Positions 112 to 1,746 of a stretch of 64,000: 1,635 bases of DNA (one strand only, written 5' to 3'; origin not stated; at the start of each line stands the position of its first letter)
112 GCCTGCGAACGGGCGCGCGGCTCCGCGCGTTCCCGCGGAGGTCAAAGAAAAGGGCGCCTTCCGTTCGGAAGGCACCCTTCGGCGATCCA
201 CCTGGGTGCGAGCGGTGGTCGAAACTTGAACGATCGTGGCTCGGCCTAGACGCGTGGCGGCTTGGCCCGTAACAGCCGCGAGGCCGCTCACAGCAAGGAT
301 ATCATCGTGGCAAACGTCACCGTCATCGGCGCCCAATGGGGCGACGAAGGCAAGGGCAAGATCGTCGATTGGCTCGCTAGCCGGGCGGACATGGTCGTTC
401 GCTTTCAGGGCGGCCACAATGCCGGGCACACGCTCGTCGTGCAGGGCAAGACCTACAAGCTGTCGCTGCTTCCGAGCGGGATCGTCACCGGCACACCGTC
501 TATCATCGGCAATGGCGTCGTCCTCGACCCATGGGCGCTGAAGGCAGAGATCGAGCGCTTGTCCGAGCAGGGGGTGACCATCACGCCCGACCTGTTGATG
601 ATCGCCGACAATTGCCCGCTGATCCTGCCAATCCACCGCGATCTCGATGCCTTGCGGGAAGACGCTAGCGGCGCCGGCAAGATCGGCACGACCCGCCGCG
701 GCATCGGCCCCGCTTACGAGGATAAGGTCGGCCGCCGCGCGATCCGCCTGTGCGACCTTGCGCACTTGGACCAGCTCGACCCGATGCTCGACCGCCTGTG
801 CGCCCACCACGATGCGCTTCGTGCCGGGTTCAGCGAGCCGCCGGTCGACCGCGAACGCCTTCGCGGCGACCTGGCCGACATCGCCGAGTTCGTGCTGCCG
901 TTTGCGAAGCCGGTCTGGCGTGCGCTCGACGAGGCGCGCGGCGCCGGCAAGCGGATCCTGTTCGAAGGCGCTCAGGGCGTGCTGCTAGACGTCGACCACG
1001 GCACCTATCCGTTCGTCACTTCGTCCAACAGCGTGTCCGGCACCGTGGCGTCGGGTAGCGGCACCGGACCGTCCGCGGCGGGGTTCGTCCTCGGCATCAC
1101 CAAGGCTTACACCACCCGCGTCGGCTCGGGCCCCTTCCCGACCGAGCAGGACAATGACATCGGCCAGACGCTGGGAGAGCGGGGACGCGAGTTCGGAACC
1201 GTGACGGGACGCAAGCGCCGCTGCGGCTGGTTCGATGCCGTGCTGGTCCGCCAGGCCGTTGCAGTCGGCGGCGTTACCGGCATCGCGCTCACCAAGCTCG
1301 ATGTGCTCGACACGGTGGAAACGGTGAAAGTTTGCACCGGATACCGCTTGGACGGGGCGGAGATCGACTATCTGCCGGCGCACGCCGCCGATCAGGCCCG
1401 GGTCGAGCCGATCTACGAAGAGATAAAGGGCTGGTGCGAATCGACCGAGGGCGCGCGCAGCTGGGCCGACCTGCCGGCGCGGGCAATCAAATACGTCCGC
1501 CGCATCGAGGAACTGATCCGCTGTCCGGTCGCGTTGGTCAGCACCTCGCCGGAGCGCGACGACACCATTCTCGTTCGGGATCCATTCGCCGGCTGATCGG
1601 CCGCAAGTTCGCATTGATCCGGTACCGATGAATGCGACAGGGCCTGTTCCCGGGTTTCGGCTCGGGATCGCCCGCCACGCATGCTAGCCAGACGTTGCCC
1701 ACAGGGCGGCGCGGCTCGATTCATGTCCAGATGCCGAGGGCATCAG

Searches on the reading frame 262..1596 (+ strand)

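Call 3: search_protein_families(library=pfam, proteins=[window:262-1596:+], max_evalue=0.1)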
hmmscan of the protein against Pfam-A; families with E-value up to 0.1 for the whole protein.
window:262-1596:+ (444 aa): 1 family
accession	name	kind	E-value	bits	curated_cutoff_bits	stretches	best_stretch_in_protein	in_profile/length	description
PF00709.27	Adenylsucc_synt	-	5.8e-170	566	27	1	21-436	2-416/416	Adenylosuccinate synthetase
